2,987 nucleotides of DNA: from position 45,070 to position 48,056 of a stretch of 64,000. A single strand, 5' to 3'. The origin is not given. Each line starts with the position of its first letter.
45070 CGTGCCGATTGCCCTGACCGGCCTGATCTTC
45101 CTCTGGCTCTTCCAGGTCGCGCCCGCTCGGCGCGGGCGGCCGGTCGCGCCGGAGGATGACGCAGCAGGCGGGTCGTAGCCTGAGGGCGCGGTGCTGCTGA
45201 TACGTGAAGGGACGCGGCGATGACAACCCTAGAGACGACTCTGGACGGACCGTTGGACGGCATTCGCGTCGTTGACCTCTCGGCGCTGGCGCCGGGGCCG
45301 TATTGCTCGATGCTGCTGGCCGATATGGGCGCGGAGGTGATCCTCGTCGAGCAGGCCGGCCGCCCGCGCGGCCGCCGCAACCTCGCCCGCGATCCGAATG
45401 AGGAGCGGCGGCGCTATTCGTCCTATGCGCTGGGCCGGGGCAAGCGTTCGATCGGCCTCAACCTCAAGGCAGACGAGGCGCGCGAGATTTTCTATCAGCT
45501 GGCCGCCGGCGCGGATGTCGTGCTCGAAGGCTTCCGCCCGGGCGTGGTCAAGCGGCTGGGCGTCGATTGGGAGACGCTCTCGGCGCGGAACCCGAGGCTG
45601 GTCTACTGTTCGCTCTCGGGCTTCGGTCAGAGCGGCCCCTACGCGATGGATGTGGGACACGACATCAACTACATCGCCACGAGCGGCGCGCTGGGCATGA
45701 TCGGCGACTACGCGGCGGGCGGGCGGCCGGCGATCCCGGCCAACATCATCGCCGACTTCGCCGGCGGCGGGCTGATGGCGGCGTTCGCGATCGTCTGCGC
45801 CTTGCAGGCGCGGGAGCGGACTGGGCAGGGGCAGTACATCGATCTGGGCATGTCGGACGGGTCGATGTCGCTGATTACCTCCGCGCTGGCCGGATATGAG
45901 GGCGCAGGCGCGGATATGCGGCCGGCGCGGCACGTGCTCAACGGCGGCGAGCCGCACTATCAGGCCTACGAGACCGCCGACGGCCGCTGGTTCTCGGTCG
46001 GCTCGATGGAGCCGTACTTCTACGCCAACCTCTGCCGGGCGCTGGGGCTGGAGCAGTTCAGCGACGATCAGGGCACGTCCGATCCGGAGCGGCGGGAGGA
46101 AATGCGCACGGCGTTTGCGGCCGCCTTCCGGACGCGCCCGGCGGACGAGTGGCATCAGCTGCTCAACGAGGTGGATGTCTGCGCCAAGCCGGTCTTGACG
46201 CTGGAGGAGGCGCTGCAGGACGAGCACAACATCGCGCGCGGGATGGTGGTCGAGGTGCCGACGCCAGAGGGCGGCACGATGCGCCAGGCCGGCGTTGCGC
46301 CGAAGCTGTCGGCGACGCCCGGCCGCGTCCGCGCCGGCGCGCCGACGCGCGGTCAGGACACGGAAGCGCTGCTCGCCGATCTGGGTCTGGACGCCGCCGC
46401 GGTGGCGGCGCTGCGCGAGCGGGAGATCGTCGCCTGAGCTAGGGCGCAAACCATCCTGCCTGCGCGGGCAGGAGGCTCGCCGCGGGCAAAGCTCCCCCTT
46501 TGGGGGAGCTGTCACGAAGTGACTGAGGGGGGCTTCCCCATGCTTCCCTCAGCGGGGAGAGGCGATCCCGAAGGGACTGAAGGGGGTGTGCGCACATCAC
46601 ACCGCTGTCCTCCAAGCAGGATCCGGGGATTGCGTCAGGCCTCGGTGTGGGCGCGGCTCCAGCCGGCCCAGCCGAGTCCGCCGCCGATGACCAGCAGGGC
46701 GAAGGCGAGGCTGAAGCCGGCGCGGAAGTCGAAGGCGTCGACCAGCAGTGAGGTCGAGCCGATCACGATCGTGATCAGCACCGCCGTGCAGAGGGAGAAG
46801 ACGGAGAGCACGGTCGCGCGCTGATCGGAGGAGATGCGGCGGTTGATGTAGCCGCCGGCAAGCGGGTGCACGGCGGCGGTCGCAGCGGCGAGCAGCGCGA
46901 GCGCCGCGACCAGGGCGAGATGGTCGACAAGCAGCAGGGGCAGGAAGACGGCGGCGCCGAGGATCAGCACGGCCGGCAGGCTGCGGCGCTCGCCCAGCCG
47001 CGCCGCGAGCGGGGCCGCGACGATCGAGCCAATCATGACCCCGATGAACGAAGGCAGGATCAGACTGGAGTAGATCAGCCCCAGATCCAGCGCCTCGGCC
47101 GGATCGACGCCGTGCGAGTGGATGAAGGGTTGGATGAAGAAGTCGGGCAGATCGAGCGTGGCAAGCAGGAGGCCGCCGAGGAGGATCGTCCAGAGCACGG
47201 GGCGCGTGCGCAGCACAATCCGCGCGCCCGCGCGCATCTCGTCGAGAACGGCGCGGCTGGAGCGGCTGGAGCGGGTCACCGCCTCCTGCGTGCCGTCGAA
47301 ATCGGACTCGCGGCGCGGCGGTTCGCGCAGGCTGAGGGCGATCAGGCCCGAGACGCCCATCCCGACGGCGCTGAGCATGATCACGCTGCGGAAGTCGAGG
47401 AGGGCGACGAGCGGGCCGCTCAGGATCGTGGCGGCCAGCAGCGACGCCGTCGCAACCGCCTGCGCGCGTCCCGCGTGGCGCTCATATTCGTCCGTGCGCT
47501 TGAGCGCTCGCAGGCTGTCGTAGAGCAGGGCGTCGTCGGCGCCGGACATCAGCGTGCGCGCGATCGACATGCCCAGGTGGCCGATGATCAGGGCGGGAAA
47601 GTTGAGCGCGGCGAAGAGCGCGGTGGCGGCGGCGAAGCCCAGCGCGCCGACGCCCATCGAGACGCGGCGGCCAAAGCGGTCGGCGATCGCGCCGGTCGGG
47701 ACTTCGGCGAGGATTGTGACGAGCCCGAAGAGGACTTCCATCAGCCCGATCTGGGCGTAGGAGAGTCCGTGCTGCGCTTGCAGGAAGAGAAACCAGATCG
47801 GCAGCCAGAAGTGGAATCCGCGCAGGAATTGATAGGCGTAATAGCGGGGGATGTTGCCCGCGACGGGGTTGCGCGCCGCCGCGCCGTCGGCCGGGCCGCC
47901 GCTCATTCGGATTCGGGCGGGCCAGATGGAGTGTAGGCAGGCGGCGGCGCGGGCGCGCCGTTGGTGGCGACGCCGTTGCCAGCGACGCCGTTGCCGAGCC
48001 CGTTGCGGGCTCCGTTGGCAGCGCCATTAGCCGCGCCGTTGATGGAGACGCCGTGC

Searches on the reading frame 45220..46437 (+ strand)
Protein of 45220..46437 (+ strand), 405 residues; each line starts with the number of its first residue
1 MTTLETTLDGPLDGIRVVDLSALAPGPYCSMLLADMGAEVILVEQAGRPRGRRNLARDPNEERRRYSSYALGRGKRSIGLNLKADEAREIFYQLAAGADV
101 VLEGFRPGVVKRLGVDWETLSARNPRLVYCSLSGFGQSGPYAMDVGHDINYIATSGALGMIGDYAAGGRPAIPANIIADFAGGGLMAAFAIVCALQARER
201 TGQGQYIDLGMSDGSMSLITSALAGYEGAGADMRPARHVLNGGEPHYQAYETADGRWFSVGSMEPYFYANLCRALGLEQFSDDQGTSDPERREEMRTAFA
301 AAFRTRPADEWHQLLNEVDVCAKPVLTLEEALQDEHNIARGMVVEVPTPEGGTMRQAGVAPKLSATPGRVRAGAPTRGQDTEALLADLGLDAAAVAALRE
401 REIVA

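Call 11: search_protein_families(library=pfam, proteins=[window:45220-46437:+])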
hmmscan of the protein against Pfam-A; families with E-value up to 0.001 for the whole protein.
window:45220-46437:+ (405 aa): 1 family
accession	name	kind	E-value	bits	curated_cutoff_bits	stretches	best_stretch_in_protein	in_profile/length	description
PF02515.22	CoA_transf_3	-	3.5e-107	359.1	23.3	1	12-381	1-366/366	CoA-transferase family III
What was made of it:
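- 45220..46437 (+): Flanking gene at site 2: family III CoA-transferase. Pfam PF02515 (call 11).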

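Call 57: find_homologous_proteins(query=window:45220-46437:+, max_evalue=1e-100)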
Query window:45220-46437:+ (405 aa): 1438 proteins with E <= 1e-100 among 8000 candidates; the best 120 are listed.
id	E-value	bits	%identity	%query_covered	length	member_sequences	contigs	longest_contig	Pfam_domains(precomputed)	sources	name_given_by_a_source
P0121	3.8e-234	795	87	99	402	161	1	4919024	PF02515.23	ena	-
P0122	2.1e-233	793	88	99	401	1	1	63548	PF02515.23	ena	-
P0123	9.3e-233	791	88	99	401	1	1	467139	PF02515.23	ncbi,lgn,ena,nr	ncbi:MAG: CoA transferase [Chloroflexi bacterium]|nr:CoA transferase [Chloroflexota bacterium]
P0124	1.1e-232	791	88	99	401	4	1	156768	PF02515.23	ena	-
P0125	1.0e-231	787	88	99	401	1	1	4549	PF02515.23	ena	-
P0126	1.0e-231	787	88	99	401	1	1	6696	PF02515.23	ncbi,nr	ncbi:MAG: CoA transferase [Chloroflexi bacterium]|nr:CoA transferase [Chloroflexota bacterium]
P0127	2.1e-231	786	87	99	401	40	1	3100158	PF02515.23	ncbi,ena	-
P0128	2.1e-231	786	88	99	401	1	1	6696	PF02515.23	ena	-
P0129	2.6e-231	786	87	99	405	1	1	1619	PF02515.23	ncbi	-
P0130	4.5e-231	785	87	99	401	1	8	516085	PF02515.23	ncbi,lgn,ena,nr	ncbi:MAG: CaiB/BaiF CoA-transferase family protein [Chloroflexi bacterium]|nr:CaiB/BaiF CoA-transfer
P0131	1.5e-229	780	86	98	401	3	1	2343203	PF02515.23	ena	-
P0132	1.6e-229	780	86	99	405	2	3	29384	PF02515.23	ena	-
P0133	3.7e-229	779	87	99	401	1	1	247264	PF02515.23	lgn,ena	-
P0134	5.5e-229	778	87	99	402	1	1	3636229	PF02515.23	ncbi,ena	-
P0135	1.1e-228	777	87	99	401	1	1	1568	PF02515.23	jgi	-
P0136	1.6e-228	777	87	99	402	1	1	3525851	PF02515.23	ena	-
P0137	2.2e-228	776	87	99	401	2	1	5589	PF02515.23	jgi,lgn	-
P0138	2.7e-228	776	87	99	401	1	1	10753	PF02515.23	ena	-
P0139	4.8e-228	775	86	99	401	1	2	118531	PF02515.23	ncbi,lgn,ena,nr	ncbi:MAG: CoA transferase [Chloroflexi bacterium]|nr:CoA transferase [Chloroflexota bacterium] MYJ57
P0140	5.2e-228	775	87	99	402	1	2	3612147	PF02515.23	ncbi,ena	-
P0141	3.2e-227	773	86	99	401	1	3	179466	PF02515.23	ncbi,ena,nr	ncbi:MAG: CoA transferase [Chloroflexi bacterium]|nr:CoA transferase [Chloroflexota bacterium]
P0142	4.9e-227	772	86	99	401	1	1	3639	PF02515.23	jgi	-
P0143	6.0e-227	772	86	99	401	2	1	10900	PF02515.23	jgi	-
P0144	7.4e-227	771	86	99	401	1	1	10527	PF02515.23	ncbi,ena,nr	ncbi:MAG: CoA transferase [Chloroflexi bacterium]|nr:CoA transferase [Chloroflexota bacterium]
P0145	1.6e-226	770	86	100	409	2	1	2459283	PF02515.23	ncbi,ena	-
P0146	9.9e-226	768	85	99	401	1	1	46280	PF02515.23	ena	-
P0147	1.4e-224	764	84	99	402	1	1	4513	PF02515.23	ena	-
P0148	5.9e-223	759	85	99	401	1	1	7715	PF02515.23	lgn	-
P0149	8.8e-222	755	84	99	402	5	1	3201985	PF02515.23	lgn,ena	-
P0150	1.2e-218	744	83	100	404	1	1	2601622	PF02515.23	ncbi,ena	-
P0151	2.9e-218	743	82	99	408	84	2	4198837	PF02515.23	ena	-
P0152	3.2e-212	723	81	99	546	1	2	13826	PF02515.23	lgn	-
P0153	7.6e-211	719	82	98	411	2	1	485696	PF02515.23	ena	-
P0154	7.9e-210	715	80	98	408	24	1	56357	PF02515.23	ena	-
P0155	1.0e-209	715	79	100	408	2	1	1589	PF02515.23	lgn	-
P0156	3.3e-208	710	86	91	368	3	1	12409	PF02515.23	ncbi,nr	ncbi:MAG: CoA transferase, partial [Chloroflexi bacterium]|nr:CoA transferase [Chloroflexota bacteri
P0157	4.8e-208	709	78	99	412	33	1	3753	PF02515.23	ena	-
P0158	9.6e-208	708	79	100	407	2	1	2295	PF02515.23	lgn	-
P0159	1.5e-207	708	79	98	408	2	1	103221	PF02515.23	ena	-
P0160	4.7e-206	703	78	100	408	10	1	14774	PF02515.23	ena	-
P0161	3.8e-205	700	78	99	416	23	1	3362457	PF02515.23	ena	-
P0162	7.8e-201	686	77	99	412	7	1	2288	PF02515.23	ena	-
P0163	2.3e-200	684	77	98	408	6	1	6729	PF02515.23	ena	-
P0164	5.1e-181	621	85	80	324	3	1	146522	PF02515.23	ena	-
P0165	3.6e-179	614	88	76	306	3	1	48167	PF02515.23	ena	-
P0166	7.1e-178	610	91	73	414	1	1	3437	PF02515.23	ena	-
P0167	6.2e-171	587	67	98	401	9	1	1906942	PF02515.23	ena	-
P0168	2.2e-170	585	65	98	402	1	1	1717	PF02515.23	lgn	-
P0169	8.5e-166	570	62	98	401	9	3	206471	PF02515.23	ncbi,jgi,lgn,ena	-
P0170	9.5e-165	567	63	98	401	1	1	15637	PF02515.23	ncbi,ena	-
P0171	1.4e-164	566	63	98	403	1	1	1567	PF02515.23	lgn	-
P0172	4.4e-162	558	63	98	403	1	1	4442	PF02515.23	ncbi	-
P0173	6.4e-162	558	64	98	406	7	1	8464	PF02515.23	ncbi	-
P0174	4.1e-161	555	62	98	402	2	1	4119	PF02515.23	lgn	-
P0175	8.3e-161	554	63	98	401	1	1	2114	PF02515.23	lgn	-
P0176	8.3e-160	551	64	97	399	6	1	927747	PF02515.23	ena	-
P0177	3.3e-157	542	62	98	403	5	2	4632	PF02515.23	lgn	-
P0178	5.1e-153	528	63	93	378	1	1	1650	PF02515.23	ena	-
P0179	4.3e-151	522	61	97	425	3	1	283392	PF02515.23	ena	-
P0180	4.9e-150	518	58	98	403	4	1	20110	PF02515.23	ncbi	-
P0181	1.8e-147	510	59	94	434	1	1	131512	PF02515.23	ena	-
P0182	1.4e-146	507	62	96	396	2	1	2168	PF02515.23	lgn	-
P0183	2.8e-145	503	59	96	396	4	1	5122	PF02515.23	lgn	-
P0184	1.8e-144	500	60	97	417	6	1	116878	PF02515.23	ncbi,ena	-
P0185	5.0e-144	499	59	97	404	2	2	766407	PF02515.23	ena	-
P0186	5.5e-144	499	92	59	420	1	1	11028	PF02515.23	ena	-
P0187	6.4e-144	498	59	98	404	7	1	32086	PF02515.23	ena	-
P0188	5.0e-143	495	59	98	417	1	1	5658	PF02515.23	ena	-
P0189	3.1e-142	493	58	96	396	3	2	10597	PF02515.23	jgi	jgi:crotonobetainyl-CoA:carnitine CoA-transferase CaiB-like acyl-CoA transferase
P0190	3.9e-142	492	59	97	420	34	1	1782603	PF02515.23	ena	-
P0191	5.1e-142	492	59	98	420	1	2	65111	PF02515.23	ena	-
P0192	6.2e-142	492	60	97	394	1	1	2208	PF02515.23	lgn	-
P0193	2.4e-141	490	57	96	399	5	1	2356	PF02515.23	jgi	jgi:crotonobetainyl-CoA:carnitine CoA-transferase CaiB-like acyl-CoA transferase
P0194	2.9e-141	490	58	98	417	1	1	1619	PF02515.23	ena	-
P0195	8.7e-141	488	59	97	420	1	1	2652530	PF02515.23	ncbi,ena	-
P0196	8.9e-141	488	60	97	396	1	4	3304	PF02515.23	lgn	-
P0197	1.8e-140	487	59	97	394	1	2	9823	PF02515.23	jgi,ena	-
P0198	2.5e-140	487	58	98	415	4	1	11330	PF02515.23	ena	-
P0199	7.4e-140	485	57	99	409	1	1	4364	PF02515.23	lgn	-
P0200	7.9e-140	485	58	97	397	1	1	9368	PF02515.23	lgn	-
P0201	1.1e-139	484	59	96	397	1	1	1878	PF02515.23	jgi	jgi:crotonobetainyl-CoA:carnitine CoA-transferase CaiB-like acyl-CoA transferase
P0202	1.8e-139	484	58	98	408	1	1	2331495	PF02515.23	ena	-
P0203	4.8e-139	482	56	97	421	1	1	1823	PF02515.23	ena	-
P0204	5.4e-139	482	60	97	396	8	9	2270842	PF02515.23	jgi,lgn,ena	-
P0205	6.4e-139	482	58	98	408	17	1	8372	PF02515.23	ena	-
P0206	6.9e-139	482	58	98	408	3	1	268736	PF02515.23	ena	-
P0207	7.6e-139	482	57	97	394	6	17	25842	PF02515.23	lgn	-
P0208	1.2e-138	481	58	96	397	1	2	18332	PF02515.23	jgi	-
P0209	1.2e-138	481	59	97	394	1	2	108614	PF02515.23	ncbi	-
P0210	1.4e-138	481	59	97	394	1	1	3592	PF02515.23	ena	-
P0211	2.4e-138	480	57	98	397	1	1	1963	PF02515.23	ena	-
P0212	8.4e-138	478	58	97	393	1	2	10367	PF02515.23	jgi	jgi:crotonobetainyl-CoA:carnitine CoA-transferase CaiB-like acyl-CoA transferase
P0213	1.0e-137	478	58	98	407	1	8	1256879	PF02515.23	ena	-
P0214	1.2e-137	478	58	96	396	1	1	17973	PF02515.23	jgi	jgi:crotonobetainyl-CoA:carnitine CoA-transferase CaiB-like acyl-CoA transferase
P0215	2.0e-137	477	58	98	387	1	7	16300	PF02515.23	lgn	-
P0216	3.3e-137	476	59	96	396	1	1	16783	PF02515.23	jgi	jgi:crotonobetainyl-CoA:carnitine CoA-transferase CaiB-like acyl-CoA transferase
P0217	3.7e-137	476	58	96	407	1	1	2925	PF02515.23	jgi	jgi:crotonobetainyl-CoA:carnitine CoA-transferase CaiB-like acyl-CoA transferase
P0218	4.5e-137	476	58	96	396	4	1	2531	PF02515.23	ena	-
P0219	4.7e-137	476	57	97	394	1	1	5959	PF02515.23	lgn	-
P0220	4.8e-137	476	57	96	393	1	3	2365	PF02515.23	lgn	-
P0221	5.1e-137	476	58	98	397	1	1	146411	PF02515.23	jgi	jgi:crotonobetainyl-CoA:carnitine CoA-transferase CaiB-like acyl-CoA transferase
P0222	6.2e-137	475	57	96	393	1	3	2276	PF02515.23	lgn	-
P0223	7.2e-137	475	57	96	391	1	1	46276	PF02515.23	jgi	jgi:crotonobetainyl-CoA:carnitine CoA-transferase CaiB-like acyl-CoA transferase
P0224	9.0e-137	475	58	96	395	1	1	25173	PF02515.23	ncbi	-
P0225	1.1e-136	475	58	97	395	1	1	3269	PF02515.23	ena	-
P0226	1.4e-136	474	58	97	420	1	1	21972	PF02515.23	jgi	jgi:crotonobetainyl-CoA:carnitine CoA-transferase CaiB-like acyl-CoA transferase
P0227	1.5e-136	474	57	96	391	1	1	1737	PF02515.23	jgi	jgi:crotonobetainyl-CoA:carnitine CoA-transferase CaiB-like acyl-CoA transferase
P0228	1.7e-136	474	56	97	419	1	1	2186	PF02515.23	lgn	-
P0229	1.8e-136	474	57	96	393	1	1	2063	PF02515.23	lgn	-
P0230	1.8e-136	474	58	96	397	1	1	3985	PF02515.23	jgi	jgi:crotonobetainyl-CoA:carnitine CoA-transferase CaiB-like acyl-CoA transferase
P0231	2.1e-136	474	57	96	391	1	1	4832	PF02515.23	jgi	jgi:crotonobetainyl-CoA:carnitine CoA-transferase CaiB-like acyl-CoA transferase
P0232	2.4e-136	473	57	97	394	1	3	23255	PF02515.23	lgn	-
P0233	3.1e-136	473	55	96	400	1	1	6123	PF02515.23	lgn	-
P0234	3.9e-136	473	59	96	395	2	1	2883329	PF02515.23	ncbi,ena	-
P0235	4.0e-136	473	58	97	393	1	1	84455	PF02515.23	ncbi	ncbi:MAG: CoA transferase [Dehalococcoidia bacterium]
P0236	4.2e-136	473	57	96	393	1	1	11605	PF02515.23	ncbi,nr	ncbi:CoA transferase [bacterium]|nr:CoA transferase [bacterium]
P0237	4.3e-136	473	57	96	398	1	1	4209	PF02515.23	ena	-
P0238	4.7e-136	472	59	96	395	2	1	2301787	PF02515.23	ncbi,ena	-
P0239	7.0e-136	472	57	97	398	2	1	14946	PF02515.23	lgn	-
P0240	9.3e-136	471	59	96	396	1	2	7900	PF02515.23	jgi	jgi:crotonobetainyl-CoA:carnitine CoA-transferase CaiB-like acyl-CoA transferase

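Call 58: find_encoding_contigs(protein=P0127, flank=2000, max_places=1)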
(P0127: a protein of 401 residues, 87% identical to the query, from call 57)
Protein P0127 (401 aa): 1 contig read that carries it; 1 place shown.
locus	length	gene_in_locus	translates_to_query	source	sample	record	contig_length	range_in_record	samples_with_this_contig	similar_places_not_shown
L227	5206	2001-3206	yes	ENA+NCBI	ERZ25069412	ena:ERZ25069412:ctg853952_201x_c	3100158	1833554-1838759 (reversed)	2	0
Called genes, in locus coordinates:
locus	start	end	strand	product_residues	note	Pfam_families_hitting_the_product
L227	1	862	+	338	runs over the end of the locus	PF14378:PAP2_3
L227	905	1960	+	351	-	PF03706:LPG_synthase_TM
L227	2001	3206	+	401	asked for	PF02515:CoA_transf_3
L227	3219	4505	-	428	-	PF07690:MFS_1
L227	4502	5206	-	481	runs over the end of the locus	PF07690:MFS_1, PF12832:MFS_1_like, PF07690:MFS_1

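Call 59: find_encoding_contigs(protein=P0140, flank=2000, max_places=1)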
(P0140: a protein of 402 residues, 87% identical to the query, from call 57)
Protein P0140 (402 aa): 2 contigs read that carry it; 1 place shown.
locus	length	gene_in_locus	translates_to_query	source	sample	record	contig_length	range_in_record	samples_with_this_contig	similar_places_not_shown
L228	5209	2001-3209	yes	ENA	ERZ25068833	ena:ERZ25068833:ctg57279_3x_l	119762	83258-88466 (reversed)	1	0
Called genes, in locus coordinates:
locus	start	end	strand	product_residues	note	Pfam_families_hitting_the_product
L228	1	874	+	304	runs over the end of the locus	PF14378:PAP2_3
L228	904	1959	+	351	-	PF03706:LPG_synthase_TM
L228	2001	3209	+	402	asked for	PF02515:CoA_transf_3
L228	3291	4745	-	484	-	PF07690:MFS_1, PF12832:MFS_1_like, PF07690:MFS_1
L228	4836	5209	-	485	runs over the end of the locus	PF07690:MFS_1, PF12832:MFS_1_like (faint), PF07690:MFS_1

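Call 60: find_encoding_contigs(protein=P0123, flank=2000, max_places=1)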
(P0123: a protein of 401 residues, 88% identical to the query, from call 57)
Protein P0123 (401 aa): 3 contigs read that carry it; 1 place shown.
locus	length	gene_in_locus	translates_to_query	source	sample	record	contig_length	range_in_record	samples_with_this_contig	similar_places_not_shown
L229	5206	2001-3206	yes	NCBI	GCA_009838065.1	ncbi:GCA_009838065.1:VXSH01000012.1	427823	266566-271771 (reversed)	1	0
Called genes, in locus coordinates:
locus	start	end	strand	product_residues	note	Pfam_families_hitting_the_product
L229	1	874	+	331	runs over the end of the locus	PF14378:PAP2_3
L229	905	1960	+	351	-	PF03706:LPG_synthase_TM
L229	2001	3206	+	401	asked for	PF02515:CoA_transf_3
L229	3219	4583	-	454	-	PF07690:MFS_1, PF12832:MFS_1_like (faint), PF07690:MFS_1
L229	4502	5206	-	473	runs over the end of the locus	PF07690:MFS_1, PF12832:MFS_1_like, PF07690:MFS_1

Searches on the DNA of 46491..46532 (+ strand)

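Call 70: search_dna_similar(query=window:46491-46532:+, collection=plasmids, mode=distant, max_evalue=10, max_rows=30)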
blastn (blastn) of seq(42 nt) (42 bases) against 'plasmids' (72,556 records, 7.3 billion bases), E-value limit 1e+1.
Records with a match: 2; places in all: 2; records where one place covers at least 80% of the query: 2.
Best place of each record, by identity: 80-90% 2.
By first word of the organism name: Haliovirga 1; Pararhizobium 1.
By predicted mobility (MOB-suite, as given by PLSDB): non-mobilizable 2.
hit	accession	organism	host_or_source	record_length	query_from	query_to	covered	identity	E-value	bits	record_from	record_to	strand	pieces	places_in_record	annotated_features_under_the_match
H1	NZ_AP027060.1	Haliovirga abyssi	-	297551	1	41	98%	85.7%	1e-3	46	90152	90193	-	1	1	none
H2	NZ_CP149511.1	Pararhizobium sp. A13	Aeschynomene indica,cell ...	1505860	2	41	95%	82.5%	4e-2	42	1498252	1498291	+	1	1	none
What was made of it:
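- Tried and rejected: BLAST of M1 against plasmids: only 2 hits (call 70).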

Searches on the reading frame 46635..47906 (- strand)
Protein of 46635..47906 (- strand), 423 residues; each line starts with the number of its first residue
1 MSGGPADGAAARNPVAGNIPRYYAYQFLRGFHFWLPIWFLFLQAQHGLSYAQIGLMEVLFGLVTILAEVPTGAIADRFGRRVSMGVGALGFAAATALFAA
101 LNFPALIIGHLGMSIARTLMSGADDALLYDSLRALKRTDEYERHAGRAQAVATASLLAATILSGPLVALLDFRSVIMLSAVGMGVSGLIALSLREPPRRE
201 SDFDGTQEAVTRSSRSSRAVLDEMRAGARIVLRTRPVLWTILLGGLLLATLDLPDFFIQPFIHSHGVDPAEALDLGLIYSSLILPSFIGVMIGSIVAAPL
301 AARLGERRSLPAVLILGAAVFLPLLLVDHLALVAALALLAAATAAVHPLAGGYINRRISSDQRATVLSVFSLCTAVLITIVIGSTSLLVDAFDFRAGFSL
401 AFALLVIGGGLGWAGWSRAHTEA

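Call 11: search_protein_families(library=pfam, proteins=[window:46635-47906:-])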
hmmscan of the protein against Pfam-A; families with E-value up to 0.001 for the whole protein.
window:46635-47906:- (423 aa): 2 families
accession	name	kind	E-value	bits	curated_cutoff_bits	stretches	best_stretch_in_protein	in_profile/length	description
PF07690.21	MFS_1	-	1.2e-31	110.4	33.4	2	27-289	6-254/347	Major Facilitator Superfamily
PF12832.13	MFS_1_like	-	1.3e-10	41.3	25.2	1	35-373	19-345/373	MFS_1 like family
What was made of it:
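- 46635..47906 (-): Flanking gene at site 2: MFS transporter. Pfam PF07690 (call 11).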
